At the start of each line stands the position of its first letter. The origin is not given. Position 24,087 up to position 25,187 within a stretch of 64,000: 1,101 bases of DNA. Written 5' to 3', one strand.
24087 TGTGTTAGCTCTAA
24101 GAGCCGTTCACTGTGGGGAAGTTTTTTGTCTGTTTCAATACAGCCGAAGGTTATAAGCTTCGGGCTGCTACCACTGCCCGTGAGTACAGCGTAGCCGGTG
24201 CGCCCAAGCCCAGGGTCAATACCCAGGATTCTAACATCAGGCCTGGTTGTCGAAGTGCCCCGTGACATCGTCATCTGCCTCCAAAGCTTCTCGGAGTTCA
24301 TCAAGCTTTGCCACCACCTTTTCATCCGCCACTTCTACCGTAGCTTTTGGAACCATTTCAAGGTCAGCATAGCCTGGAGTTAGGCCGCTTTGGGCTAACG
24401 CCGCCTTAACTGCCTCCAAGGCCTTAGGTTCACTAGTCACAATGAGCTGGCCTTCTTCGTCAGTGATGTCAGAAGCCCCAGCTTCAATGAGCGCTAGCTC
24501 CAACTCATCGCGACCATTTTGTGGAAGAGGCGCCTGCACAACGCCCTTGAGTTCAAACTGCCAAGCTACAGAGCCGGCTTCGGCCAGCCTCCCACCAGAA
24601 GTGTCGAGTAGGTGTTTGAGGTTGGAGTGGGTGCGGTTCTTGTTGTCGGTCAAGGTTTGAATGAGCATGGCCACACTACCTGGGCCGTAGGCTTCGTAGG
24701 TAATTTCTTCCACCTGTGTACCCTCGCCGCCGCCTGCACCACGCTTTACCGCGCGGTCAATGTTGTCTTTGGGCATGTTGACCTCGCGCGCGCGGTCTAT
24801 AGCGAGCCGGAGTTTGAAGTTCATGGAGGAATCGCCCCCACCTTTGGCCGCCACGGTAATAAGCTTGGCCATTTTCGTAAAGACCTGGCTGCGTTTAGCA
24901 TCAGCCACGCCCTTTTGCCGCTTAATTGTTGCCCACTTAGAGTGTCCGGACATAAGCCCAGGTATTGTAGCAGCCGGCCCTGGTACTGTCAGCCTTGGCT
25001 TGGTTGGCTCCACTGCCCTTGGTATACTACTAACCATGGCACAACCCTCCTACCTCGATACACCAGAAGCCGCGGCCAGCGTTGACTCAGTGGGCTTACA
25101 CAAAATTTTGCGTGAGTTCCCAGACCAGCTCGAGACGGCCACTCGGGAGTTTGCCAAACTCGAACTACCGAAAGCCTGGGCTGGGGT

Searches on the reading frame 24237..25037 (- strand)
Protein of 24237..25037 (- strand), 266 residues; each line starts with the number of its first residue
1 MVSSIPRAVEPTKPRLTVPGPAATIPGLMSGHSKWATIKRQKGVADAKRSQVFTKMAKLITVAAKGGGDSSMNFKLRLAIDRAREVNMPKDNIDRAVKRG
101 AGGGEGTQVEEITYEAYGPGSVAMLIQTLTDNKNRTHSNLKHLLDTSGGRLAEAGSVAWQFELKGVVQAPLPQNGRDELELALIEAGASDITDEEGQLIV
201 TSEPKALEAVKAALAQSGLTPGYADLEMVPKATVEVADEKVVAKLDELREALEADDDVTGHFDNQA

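Call 22: search_protein_families(library=pfam, proteins=[window:24237-25037:-], max_evalue=0.001)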
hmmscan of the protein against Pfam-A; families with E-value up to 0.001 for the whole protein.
window:24237-25037:- (266 aa): 2 families
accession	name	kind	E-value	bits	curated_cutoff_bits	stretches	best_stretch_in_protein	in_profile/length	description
PF01709.26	Transcrip_reg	-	3.4e-45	154.1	27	1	110-264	2-159/160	TACO1/YebC second and third domain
PF20772.2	TACO1_YebC_N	-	5.7e-30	104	36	1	33-102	1-72/73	TACO1/YebC protein N-terminal domain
